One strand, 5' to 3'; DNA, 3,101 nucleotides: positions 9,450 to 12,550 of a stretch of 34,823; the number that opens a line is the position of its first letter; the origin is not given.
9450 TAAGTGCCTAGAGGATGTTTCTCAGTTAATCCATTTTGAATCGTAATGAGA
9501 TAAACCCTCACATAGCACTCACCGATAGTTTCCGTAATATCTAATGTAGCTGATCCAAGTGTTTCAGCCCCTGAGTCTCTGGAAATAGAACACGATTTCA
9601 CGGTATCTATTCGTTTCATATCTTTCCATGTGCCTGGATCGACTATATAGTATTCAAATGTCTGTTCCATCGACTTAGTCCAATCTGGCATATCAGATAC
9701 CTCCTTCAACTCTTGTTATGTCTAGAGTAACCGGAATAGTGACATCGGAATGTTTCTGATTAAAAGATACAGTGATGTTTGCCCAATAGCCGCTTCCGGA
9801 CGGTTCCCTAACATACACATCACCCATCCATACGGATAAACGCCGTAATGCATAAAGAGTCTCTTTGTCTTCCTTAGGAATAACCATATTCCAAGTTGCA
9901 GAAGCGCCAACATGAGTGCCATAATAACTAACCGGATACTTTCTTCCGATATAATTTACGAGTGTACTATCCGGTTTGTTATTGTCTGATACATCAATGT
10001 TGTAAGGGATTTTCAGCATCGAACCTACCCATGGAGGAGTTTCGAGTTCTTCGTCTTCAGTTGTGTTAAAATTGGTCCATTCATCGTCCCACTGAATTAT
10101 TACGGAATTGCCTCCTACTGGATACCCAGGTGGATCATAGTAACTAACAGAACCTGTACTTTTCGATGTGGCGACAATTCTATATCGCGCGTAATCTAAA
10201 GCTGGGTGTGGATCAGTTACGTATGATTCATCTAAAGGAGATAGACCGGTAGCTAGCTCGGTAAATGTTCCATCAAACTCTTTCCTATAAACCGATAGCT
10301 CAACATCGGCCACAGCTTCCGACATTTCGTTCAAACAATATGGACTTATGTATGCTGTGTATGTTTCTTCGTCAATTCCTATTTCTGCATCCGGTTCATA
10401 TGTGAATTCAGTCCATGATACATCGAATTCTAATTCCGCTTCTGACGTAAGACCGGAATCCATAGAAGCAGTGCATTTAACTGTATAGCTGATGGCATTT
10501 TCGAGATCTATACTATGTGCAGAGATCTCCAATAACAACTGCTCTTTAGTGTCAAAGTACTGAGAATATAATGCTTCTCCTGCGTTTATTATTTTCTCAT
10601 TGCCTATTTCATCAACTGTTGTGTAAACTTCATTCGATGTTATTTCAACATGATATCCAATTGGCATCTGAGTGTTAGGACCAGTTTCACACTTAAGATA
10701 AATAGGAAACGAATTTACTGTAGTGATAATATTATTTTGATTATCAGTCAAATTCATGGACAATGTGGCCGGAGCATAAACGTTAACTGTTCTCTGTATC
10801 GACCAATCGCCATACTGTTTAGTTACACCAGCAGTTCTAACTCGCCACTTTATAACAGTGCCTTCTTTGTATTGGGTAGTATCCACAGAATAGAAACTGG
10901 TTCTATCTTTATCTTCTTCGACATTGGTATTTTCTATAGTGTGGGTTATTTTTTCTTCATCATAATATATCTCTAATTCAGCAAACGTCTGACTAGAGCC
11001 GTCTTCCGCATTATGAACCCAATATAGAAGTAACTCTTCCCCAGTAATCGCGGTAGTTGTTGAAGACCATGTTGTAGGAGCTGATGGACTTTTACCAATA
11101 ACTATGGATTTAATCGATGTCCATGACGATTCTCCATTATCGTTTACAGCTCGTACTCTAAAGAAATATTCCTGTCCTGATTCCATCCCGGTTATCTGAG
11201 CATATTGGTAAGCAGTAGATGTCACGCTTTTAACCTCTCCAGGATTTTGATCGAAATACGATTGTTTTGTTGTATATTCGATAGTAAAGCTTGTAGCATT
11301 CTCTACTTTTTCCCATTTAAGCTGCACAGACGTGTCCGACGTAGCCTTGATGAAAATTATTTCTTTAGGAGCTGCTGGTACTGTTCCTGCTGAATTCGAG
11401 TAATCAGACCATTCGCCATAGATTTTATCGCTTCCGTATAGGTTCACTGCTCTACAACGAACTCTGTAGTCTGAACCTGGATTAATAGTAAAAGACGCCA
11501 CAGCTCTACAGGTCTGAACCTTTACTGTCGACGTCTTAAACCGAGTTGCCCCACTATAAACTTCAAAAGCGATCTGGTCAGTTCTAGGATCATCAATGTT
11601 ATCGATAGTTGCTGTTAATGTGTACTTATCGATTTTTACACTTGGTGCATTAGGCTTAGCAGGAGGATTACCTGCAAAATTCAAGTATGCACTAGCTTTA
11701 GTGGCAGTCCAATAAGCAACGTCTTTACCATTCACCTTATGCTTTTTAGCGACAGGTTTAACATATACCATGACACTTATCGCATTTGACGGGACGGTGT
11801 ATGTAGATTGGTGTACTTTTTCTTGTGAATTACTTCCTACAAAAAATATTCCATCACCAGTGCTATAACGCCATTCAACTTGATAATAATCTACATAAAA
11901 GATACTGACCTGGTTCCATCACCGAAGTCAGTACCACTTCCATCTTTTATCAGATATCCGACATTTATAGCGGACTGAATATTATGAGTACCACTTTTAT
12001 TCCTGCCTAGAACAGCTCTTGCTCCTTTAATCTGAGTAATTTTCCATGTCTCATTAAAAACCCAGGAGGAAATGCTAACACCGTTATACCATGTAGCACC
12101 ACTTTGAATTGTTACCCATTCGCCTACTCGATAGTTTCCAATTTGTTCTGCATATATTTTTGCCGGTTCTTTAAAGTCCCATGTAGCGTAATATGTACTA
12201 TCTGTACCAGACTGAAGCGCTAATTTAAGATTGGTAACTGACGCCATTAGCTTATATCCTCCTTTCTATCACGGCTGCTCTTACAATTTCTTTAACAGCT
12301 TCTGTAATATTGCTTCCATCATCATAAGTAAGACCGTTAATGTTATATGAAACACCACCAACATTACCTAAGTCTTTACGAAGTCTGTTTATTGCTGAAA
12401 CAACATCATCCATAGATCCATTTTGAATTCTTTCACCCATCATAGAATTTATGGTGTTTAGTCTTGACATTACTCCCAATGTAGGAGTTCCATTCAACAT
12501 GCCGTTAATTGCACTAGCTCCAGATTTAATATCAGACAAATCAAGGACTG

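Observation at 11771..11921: Possible -1 frameshift fusing the 118-aa post-tape-measure gene to the 692-aa FN3 tail protein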

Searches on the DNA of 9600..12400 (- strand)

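Call 5: search_dna_similar(query=window:9600-12400:-, collection=phages, mode=near)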
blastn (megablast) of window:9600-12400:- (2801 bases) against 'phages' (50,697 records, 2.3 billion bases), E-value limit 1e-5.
No match.
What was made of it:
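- Tried and rejected: No match (call 5), so no annotated close relative could be used.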

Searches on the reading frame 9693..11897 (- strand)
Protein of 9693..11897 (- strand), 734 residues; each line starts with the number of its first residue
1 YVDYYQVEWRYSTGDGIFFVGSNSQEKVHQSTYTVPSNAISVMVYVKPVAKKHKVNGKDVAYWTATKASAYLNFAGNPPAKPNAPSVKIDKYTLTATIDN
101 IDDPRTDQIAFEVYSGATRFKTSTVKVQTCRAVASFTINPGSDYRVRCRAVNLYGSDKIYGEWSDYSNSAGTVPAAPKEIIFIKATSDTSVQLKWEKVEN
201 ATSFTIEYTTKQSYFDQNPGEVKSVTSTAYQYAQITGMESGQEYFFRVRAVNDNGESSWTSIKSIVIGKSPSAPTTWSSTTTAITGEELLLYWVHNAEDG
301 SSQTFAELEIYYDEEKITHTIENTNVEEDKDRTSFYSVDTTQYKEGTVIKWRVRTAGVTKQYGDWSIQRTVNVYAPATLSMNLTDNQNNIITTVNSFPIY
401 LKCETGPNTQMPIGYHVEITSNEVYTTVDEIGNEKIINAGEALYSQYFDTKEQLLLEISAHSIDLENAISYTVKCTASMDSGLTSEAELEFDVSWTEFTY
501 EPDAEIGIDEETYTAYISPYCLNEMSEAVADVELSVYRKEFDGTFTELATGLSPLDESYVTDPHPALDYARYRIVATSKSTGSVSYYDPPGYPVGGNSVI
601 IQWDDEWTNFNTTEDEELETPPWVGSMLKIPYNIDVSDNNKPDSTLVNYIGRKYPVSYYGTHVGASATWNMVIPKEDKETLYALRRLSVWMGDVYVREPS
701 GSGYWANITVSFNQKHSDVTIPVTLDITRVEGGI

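Call 6: search_protein_families(library=pfam, proteins=[window:9693-11897:-], max_evalue=0.01)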
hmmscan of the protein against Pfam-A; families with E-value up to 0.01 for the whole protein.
window:9693-11897:- (734 aa): 7 families
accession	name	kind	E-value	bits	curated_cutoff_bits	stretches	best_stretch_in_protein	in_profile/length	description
PF00041.27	fn3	-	2.2e-10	41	25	1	176-260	2-78/84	Fibronectin type III domain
PF25788.1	Ig_Rha78A_N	-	2.7e-07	31.2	27.4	1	200-268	34-102/105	Rha78A-like, N-terminal immunoglobulin domain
PF16656.11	Pur_ac_phosph_N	-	2e-05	25.5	30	1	185-263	8-92/93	Purple acid Phosphatase, N-terminal domain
PF25059.1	FN3_DSCAM-DSCAML_C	-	0.00018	22.2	39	0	202-257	21-71/89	DSCAM/DSCAML C-terminal Fn3-like domain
PF25814.1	fn3_SORL1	-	0.00093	19.6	27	1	182-252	9-73/90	SORL1-like, fn3 domain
PF21605.3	CRLF2-like_D2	-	0.0039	17.7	27.3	0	174-252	1-71/94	Cytokine receptor-like factor 2-like, D2 domain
PF01108.23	Tissue_fac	-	0.0061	16.8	27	1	187-259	33-107/107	Tissue factor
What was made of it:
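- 9693..11918 (-): 3' fragment of the broken tail gene. It is the open frame from 11918, containing the annotated 692-aa ORF (ATG at 11771) and the 49-codon start-less extension. It corresponds to residues 126-859 of the intact protein. An fn3 domain was found by Pfam (call 6).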

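Call 7: search_protein_families(library=phrogs, proteins=[window:9693-11897:-], max_evalue=0.01)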
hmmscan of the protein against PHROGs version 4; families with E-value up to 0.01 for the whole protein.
window:9693-11897:- (734 aa): 5 families
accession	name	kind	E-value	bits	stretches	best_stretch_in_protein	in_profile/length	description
phrog_6977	-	tail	2.1e-08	34.9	1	147-265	123-240/284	minor tail protein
phrog_7440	-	tail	2.4e-06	27.8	1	131-261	209-328/354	major tail protein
phrog_18315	-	unknown function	3.6e-05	22.8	1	209-355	46-181/918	-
phrog_2148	-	tail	0.00013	21.4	1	143-268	429-547/901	tail fiber protein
phrog_23968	-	tail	0.0016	17.8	1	173-279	132-244/689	minor tail protein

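Call 13: find_encoding_contigs(protein=window:9693-11771:-, flank=3000, max_places=10)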
Protein window:9693-11771:- (692 aa): 1 contig read that carries it; 1 place shown.
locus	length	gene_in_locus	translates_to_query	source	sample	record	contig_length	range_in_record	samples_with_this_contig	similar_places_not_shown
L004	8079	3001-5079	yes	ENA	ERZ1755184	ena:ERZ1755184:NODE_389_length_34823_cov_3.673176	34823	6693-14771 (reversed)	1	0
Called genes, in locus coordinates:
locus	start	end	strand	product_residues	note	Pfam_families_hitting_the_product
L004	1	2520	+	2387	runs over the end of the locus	PF20155:TMP_3, PF01471:PG_binding_1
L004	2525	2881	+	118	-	-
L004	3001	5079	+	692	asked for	PF00041:fn3, PF16656:Pur_ac_phosph_N (weak), PF25788:Ig_Rha78A_N (faint)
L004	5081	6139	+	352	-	-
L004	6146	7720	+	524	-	-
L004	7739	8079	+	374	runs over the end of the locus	-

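Call 15: find_related_loci(query=window:9693-11771:-, collection=viral_contigs, flank=3000)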
Query window:9693-11771:- (692 aa) in viral_contigs; peptide patterns used: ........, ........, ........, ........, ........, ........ (x = any residue, [..] = any of these).
11 stretches matched a pattern; 3 encode a relative of the query (tblastn E <= 1e-3); 3 distinct loci.
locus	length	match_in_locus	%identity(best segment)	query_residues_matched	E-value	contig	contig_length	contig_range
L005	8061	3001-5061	59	4-691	0e+0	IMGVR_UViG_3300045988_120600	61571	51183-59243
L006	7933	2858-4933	57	4-691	0e+0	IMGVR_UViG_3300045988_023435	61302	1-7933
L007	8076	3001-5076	52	2-692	0e+0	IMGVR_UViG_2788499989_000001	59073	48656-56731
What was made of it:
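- Tried and rejected: It found only 3 loci (call 15).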

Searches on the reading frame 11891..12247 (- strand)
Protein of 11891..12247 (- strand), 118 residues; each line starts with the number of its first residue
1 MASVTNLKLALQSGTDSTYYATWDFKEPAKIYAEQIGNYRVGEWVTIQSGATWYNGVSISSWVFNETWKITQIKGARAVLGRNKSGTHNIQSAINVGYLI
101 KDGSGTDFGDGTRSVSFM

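Call 6: search_protein_families(library=pfam, proteins=[window:11891-12247:-], max_evalue=0.01)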
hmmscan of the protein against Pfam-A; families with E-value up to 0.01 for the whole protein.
window:11891-12247:- (118 aa): 0 families

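Call 7: search_protein_families(library=phrogs, proteins=[window:11891-12247:-], max_evalue=0.01)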
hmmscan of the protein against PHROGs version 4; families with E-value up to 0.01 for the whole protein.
window:11891-12247:- (118 aa): 0 families

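Call 12: find_encoding_contigs(protein=window:11891-12247:-, flank=3000, max_places=10)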
Protein window:11891-12247:- (118 aa): 1 contig read that carries it; 1 place shown.
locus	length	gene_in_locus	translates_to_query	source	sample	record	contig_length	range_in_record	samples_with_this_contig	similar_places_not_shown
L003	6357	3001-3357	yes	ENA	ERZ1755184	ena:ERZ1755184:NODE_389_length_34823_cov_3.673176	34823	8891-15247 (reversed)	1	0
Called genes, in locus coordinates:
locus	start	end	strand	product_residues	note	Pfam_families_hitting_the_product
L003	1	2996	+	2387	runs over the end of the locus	PF20155:TMP_3, PF01471:PG_binding_1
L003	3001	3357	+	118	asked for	-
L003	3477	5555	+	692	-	PF00041:fn3, PF16656:Pur_ac_phosph_N (weak), PF25788:Ig_Rha78A_N (faint)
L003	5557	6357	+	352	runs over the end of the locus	-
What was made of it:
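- The window is NODE_389_length_34823_cov_3.673176, and the exact 118-aa and 692-aa products occur on that contig only (calls 12, 13). The deletion is seen in one contig only, at ~3.7x k-mer coverage (calls 12, 13).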
